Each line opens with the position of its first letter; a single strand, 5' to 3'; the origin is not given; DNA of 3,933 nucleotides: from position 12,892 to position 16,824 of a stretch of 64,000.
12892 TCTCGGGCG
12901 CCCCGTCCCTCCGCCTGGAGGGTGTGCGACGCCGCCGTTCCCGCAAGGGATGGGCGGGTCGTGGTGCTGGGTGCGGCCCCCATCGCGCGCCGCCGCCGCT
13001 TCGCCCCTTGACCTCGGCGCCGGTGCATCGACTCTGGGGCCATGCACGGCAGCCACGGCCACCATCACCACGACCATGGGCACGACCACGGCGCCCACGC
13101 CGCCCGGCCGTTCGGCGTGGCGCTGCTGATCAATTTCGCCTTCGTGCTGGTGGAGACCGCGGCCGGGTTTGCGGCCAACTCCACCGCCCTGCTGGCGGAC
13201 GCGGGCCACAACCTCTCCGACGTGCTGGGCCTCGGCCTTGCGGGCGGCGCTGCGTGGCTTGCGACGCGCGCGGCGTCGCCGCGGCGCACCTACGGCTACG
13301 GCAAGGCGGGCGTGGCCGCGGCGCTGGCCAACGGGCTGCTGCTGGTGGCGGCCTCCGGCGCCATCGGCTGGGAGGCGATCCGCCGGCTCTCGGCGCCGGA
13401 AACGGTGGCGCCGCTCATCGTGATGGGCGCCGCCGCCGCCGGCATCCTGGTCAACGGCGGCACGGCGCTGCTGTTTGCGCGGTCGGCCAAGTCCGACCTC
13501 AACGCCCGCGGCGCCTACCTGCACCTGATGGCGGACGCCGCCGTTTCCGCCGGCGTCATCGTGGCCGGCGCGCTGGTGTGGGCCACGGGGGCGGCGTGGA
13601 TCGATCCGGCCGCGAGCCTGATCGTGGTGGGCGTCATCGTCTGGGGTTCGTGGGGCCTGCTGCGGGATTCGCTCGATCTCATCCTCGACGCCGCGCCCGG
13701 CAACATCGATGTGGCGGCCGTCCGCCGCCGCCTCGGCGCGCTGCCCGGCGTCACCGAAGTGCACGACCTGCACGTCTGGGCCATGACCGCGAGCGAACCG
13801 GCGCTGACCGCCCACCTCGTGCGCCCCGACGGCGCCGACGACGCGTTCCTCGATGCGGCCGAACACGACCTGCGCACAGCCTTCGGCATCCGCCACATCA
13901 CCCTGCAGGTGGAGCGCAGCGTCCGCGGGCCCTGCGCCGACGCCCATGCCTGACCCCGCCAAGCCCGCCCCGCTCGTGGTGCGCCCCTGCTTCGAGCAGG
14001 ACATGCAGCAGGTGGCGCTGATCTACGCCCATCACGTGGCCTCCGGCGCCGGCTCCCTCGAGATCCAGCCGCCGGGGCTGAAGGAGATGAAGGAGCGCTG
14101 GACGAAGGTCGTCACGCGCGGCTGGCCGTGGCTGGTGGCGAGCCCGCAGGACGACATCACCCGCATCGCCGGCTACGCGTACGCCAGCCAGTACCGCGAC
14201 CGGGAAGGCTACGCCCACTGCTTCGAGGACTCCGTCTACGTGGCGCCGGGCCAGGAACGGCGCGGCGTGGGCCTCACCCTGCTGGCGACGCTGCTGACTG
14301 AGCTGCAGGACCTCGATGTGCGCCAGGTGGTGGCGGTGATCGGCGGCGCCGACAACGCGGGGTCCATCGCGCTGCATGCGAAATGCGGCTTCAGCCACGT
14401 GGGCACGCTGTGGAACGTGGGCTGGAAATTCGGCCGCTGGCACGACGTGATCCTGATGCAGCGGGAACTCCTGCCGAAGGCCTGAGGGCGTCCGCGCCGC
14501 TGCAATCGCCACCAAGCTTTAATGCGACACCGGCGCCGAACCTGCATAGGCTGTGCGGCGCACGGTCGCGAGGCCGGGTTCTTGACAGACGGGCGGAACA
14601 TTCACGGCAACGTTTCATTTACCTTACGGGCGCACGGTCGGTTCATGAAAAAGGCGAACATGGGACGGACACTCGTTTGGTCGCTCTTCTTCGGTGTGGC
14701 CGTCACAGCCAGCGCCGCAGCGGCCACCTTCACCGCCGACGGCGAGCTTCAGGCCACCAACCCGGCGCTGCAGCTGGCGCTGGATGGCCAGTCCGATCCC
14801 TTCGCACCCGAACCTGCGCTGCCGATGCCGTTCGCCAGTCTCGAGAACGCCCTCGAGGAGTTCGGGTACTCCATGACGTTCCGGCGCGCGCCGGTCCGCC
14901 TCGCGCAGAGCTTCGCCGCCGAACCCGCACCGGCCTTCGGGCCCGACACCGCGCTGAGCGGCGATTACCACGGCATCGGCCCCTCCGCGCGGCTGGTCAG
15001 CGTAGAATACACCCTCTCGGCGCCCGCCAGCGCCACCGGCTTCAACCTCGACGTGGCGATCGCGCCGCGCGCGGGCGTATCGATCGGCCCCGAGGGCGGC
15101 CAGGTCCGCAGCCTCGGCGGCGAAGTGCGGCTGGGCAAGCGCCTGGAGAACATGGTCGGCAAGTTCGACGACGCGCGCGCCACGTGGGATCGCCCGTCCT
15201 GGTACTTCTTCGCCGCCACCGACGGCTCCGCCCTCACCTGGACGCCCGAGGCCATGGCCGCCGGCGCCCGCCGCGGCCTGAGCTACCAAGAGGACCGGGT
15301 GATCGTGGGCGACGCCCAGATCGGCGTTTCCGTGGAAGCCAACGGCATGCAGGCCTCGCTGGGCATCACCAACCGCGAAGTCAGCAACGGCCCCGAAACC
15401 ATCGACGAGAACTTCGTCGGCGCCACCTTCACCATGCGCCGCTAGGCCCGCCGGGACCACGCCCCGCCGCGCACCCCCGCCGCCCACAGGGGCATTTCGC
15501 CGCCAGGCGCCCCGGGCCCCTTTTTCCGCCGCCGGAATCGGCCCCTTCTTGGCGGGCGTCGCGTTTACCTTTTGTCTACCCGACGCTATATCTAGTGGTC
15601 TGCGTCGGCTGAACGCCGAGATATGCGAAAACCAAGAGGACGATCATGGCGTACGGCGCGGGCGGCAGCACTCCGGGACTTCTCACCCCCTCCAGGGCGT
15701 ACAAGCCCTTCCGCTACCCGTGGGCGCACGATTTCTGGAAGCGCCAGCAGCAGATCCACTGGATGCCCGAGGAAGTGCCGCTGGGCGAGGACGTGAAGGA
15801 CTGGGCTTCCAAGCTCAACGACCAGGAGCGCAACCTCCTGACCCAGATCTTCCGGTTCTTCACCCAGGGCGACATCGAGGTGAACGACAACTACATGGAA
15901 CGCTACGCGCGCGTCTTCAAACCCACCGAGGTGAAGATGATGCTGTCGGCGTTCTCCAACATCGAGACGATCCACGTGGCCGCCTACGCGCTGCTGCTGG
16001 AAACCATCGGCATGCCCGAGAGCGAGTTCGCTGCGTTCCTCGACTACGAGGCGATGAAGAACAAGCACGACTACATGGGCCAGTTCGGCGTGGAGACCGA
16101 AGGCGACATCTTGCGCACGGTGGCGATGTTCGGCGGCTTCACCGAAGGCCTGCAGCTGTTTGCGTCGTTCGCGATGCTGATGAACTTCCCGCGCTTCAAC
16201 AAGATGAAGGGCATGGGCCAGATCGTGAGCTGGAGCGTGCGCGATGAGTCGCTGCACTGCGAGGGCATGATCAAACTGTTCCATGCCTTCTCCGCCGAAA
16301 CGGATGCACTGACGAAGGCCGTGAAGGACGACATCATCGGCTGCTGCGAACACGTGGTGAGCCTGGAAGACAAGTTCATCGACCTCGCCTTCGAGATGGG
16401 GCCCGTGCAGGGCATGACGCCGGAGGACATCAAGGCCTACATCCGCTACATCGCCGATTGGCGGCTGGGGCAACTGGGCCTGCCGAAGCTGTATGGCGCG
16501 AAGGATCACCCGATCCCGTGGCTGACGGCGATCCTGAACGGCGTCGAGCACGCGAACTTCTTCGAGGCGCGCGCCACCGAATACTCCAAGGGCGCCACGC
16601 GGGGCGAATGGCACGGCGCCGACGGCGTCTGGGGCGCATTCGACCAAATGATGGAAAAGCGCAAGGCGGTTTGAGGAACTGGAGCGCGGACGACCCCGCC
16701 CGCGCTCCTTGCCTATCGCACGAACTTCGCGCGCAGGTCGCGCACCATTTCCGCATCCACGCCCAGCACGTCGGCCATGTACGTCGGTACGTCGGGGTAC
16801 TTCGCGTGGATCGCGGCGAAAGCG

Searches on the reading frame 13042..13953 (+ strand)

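Call 89: search_protein_families(library=padloc, proteins=[window:13042-13953:+], max_evalue=0.001)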
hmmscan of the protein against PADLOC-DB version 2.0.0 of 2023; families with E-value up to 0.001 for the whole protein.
window:13042-13953:+ (303 aa): 0 families

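Call 90: search_protein_families(library=ncbifam, proteins=[window:13042-13953:+], max_evalue=0.001)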
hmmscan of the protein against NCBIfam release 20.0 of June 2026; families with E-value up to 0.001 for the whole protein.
window:13042-13953:+ (303 aa): 9 families
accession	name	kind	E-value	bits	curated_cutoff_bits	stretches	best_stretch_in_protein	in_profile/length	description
TIGR01297.1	CDF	superfamily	5e-72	242.6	82.35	1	22-292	3-282/285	cation diffusion facilitator family transporter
NF002923.0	PRK03557.1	equivalog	2e-48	165.3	408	1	8-292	5-291/313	CDF family zinc transporter ZitB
NF033827.1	CDF_efflux_DmeF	equivalog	6.9e-26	91.3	250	2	149-290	172-308/309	CDF family Co(II)/Ni(II) efflux transporter DmeF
NF052621.1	MngEfTpMntE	equivalog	4.2e-19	69.1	500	1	41-291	23-280/293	manganese efflux transporter MntE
NF033615.1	CDF_MamM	equivalog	3.1e-09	36.5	350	1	26-244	14-236/290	magnetosome biogenesis CDF transporter MamM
NF033616.1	CDF_MamB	equivalog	2.1e-08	34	350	1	27-244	12-231/284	magnetosome biogenesis CDF transporter MamB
NF050169.1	CatEfflxFieF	equivalog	4.1e-08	32.8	420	1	29-244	13-230/282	cation efflux pump FieF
NF052602.1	Zn_efflux_Cdf31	equivalog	1.3e-07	31.4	460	1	25-260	11-254/299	CDF family zinc efflux transporter Cdf31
NF007064.0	PRK09509.1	equivalog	3.4e-06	26.3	447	1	73-245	62-236/300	CDF family cation-efflux transporter FieF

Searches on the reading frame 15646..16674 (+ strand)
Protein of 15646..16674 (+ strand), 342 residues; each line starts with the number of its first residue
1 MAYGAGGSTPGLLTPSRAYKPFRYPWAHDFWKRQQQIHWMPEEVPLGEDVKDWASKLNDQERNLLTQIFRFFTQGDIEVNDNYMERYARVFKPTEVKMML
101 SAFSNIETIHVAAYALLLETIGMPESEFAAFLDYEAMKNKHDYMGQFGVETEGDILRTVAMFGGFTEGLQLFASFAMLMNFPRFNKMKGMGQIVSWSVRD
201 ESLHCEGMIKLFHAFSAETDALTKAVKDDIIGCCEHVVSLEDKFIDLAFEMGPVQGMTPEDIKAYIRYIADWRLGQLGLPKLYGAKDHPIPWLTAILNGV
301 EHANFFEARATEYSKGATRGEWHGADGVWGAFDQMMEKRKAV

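Call 89: search_protein_families(library=padloc, proteins=[window:15646-16674:+], max_evalue=0.001)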
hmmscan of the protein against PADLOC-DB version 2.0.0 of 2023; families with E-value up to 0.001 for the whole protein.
window:15646-16674:+ (342 aa): 0 families

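Call 90: search_protein_families(library=ncbifam, proteins=[window:15646-16674:+], max_evalue=0.001)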
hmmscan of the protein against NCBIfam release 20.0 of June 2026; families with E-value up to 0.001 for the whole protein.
window:15646-16674:+ (342 aa): 14 families
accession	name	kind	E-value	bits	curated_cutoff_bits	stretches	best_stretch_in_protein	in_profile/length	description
NF007186.0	PRK09614.1-5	equivalog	2e-168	559.5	237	1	10-334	5-327/328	ribonucleotide-diphosphate reductase subunit beta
NF009398.0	PRK12759.1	equivalog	1.2e-92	311.1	649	1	12-325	93-407/410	bifunctional gluaredoxin/ribonucleoside-diphosphate reductase subunit beta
NF005550.0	PRK07209.1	equivalog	2.4e-46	158.4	309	1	21-318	67-379/383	ribonucleotide-diphosphate reductase subunit beta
NF007184.0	PRK09614.1-3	equivalog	4.3e-41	141.4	310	1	19-318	35-341/346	ribonucleotide-diphosphate reductase subunit beta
TIGR04171.1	RNR_1b_NrdF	exception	1.9e-22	79.9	355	1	27-317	14-305/316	class 1b ribonucleoside-diphosphate reductase subunit beta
NF006576.0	PRK09101.1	equivalog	1.2e-18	67.1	346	1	167-298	205-341/376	class Ia ribonucleoside-diphosphate reductase subunit beta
NF007183.0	PRK09614.1-2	subfamily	7.1e-18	64.6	320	1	28-313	20-309/327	ribonucleotide-diphosphate reductase subunit beta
NF007182.0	PRK09614.1-1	subfamily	4.1e-14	52.5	471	1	29-292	26-286/324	ribonucleotide-diphosphate reductase subunit beta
NF007185.0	PRK09614.1-4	equivalog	1.1e-13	51.2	525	1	30-306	21-295/320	ribonucleotide-diphosphate reductase subunit beta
NF010572.0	PRK13965.1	subfamily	2.1e-12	46.7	486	1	29-316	39-325/337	class 1b ribonucleoside-diphosphate reductase subunit beta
NF010573.0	PRK13966.1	equivalog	3.1e-11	42.8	661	1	29-313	26-309/324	ribonucleotide-diphosphate reductase subunit beta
NF006200.0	PRK08326.1-3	equivalog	1.3e-09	37.7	194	1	30-206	34-218/321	R2-like ligand-binding oxidase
NF010574.0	PRK13967.1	equivalog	2.2e-08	33.6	687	1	30-283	25-274/322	ribonucleotide-diphosphate reductase subunit beta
NF006198.0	PRK08326.1-1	subfamily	0.00021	20.6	274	1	34-135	34-136/308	R2-like ligand-binding oxidase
